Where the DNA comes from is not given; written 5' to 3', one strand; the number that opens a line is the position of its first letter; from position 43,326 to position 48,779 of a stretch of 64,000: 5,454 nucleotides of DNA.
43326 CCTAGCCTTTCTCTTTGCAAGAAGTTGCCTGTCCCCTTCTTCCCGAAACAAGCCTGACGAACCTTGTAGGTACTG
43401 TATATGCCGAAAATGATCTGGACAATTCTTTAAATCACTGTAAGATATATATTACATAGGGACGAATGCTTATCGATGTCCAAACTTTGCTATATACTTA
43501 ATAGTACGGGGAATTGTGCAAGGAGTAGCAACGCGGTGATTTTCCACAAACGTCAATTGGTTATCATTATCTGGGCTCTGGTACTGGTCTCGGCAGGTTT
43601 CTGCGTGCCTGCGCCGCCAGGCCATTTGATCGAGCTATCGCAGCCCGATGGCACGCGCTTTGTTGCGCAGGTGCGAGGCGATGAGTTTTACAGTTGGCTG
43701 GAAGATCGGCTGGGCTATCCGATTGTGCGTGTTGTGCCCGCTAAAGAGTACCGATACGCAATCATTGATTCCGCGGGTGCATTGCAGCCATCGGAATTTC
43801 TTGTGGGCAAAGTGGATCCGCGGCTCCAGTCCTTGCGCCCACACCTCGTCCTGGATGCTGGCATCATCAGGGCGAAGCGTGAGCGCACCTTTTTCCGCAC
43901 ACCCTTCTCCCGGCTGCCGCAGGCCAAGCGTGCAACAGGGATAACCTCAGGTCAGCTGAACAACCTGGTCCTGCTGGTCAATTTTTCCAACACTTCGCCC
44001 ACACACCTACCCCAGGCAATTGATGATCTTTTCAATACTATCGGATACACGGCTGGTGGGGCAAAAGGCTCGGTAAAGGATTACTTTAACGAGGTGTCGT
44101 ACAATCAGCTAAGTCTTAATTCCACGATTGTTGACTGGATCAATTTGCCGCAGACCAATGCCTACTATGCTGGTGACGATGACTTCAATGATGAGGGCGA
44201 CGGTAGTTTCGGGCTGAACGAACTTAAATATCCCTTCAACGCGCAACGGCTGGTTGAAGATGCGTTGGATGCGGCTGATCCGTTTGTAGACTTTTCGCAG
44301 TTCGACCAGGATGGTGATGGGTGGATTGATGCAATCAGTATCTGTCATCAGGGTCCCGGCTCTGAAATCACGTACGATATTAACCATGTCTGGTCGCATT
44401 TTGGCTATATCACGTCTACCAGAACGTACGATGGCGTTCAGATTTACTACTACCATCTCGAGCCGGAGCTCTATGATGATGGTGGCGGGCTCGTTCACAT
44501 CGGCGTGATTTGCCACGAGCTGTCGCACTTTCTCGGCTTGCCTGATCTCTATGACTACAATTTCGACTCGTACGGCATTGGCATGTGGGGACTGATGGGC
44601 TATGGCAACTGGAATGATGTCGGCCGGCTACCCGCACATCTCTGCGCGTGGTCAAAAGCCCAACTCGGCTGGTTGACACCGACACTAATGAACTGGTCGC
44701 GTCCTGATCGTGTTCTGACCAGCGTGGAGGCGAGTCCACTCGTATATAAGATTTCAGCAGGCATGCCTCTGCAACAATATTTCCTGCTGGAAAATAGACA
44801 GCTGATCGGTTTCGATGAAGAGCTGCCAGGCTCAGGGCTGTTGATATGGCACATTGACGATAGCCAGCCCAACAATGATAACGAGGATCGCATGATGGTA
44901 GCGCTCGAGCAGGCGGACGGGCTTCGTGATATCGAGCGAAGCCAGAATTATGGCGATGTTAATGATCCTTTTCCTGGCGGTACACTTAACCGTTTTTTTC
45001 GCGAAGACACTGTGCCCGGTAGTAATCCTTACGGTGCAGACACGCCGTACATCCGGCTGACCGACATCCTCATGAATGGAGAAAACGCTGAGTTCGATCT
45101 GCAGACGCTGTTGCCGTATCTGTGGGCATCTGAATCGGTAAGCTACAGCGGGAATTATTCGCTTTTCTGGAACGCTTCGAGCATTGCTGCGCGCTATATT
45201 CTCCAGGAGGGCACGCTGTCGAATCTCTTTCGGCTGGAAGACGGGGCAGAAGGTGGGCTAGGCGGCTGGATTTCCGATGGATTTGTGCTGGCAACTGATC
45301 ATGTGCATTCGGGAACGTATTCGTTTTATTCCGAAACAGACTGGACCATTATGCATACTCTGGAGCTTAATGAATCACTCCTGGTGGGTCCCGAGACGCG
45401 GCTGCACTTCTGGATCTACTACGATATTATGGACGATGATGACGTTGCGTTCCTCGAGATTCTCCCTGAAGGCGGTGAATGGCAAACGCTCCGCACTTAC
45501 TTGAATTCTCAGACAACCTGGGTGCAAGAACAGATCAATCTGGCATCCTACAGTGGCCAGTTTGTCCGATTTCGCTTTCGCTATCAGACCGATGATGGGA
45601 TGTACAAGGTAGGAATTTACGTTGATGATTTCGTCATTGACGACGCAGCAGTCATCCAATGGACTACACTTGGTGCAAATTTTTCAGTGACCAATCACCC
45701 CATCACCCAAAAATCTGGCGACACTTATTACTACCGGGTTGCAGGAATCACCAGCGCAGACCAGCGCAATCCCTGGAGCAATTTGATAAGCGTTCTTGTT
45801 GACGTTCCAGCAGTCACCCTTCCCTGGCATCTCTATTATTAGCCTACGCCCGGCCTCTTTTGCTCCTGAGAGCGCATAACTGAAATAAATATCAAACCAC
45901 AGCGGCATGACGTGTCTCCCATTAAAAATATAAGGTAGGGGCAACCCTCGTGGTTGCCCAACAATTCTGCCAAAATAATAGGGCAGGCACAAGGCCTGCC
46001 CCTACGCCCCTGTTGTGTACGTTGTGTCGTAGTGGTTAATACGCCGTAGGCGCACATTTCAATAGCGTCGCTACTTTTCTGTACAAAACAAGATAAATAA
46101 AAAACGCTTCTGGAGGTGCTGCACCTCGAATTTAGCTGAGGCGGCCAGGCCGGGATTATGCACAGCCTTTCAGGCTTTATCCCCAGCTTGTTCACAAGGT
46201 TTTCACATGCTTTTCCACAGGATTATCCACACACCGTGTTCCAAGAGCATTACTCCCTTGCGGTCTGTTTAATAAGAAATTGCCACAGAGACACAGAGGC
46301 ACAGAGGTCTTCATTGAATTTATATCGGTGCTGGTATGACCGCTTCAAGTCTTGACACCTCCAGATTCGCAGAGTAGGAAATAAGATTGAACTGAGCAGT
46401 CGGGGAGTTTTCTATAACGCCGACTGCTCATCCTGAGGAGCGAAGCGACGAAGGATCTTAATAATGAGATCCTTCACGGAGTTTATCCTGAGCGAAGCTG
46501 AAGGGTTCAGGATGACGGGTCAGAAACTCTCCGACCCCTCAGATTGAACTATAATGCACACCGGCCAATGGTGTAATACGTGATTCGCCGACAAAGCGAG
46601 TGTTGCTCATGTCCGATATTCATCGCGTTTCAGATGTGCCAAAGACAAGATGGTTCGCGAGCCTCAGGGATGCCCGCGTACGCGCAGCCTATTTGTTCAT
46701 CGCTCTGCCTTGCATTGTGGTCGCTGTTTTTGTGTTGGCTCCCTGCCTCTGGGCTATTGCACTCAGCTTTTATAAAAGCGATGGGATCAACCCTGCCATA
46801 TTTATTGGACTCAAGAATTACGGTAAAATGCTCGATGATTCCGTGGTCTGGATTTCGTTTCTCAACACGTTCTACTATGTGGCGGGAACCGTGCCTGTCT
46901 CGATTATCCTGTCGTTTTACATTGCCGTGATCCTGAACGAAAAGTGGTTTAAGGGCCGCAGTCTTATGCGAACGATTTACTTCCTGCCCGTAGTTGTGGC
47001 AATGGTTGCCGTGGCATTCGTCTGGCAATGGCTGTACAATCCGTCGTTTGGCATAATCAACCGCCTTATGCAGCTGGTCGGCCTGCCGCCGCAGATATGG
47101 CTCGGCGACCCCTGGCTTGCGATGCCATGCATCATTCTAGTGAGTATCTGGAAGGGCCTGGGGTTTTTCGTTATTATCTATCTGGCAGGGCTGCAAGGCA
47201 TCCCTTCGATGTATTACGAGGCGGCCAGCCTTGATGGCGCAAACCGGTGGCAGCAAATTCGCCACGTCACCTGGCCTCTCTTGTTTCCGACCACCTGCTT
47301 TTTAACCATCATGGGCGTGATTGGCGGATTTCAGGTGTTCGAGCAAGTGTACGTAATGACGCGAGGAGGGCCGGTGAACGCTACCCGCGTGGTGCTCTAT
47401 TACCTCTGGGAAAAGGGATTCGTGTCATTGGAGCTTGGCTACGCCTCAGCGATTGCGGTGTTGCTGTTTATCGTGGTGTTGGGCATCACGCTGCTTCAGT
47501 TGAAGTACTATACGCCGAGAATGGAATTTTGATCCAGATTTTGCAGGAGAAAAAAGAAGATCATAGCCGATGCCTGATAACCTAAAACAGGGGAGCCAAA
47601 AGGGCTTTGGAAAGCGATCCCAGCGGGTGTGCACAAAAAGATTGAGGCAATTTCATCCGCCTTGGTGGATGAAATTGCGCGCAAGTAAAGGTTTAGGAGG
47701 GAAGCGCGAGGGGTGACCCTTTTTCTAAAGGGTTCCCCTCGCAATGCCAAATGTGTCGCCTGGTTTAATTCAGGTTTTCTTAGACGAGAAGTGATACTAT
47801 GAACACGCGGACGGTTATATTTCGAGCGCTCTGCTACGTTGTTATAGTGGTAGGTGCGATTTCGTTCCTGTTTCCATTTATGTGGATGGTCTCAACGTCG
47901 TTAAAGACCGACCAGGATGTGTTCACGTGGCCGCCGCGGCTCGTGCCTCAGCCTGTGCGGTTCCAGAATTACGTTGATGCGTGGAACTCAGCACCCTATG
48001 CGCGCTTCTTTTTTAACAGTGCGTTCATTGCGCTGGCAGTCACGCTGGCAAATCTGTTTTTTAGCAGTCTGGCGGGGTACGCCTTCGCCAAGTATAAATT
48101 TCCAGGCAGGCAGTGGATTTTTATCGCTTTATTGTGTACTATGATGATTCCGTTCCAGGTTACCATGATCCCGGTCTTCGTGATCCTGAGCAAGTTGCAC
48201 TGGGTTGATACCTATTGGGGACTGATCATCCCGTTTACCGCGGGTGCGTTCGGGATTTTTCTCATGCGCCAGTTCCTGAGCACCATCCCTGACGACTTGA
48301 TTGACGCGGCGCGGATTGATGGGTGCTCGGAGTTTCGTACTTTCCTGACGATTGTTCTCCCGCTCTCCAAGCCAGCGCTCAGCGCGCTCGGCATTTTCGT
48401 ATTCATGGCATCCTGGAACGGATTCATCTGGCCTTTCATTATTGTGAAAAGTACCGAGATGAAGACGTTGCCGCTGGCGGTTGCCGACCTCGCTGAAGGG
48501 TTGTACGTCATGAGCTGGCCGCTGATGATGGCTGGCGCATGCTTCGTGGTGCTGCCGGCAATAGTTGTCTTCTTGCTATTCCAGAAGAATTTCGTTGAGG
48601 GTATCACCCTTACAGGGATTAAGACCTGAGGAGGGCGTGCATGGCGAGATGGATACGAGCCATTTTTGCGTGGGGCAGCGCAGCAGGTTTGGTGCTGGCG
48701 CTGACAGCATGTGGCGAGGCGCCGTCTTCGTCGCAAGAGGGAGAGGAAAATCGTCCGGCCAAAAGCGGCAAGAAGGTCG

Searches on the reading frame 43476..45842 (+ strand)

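Call 51: search_protein_families(library=pfam, proteins=[window:43476-45842:+], max_evalue=0.001)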
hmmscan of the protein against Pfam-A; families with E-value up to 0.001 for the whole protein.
window:43476-45842:+ (788 aa): 2 families
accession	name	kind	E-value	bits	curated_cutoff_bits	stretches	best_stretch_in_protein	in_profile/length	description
PF05547.17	Peptidase_M6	-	9.4e-14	51.8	22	1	185-396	53-288/294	Immune inhibitor A peptidase M6, catalytic domain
PF20773.4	InhA-like_MAM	-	1.5e-07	31.6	26.9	1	612-721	36-162/191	Immune inhibitor A-like, MAM domain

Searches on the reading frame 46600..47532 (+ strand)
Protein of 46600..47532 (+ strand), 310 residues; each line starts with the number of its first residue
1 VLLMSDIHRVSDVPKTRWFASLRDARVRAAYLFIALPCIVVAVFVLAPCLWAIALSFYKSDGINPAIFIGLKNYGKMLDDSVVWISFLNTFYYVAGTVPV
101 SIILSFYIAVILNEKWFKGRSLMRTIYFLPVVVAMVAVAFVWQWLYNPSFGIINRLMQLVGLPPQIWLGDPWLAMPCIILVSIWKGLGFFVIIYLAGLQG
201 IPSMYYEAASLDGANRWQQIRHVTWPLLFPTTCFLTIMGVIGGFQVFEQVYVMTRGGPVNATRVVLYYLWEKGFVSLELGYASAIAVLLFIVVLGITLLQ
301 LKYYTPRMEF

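Call 65: search_protein_families(library=pfam, proteins=[window:46600-47532:+], max_evalue=0.001)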
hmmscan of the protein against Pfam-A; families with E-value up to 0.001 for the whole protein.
window:46600-47532:+ (310 aa): 1 family
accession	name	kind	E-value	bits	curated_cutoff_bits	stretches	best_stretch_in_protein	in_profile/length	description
PF00528.27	BPD_transp_1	-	7.4e-14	52.3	26.4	1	102-301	2-175/184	Binding-protein-dependent transport system inner membrane component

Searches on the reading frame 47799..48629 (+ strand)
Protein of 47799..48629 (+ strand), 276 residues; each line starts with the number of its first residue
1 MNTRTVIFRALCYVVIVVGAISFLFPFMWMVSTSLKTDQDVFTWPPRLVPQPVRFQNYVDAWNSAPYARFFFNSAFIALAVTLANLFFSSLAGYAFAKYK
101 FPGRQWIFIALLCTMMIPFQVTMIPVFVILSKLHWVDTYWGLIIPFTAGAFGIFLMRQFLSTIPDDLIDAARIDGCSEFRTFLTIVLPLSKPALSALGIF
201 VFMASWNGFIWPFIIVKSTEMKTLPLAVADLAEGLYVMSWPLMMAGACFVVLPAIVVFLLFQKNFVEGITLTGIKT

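Call 65: search_protein_families(library=pfam, proteins=[window:47799-48629:+], max_evalue=0.001)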
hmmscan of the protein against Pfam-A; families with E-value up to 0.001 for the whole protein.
window:47799-48629:+ (276 aa): 1 family
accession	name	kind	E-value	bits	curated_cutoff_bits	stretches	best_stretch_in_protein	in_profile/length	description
PF00528.27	BPD_transp_1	-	2.4e-22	80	26.4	1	91-266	3-179/184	Binding-protein-dependent transport system inner membrane component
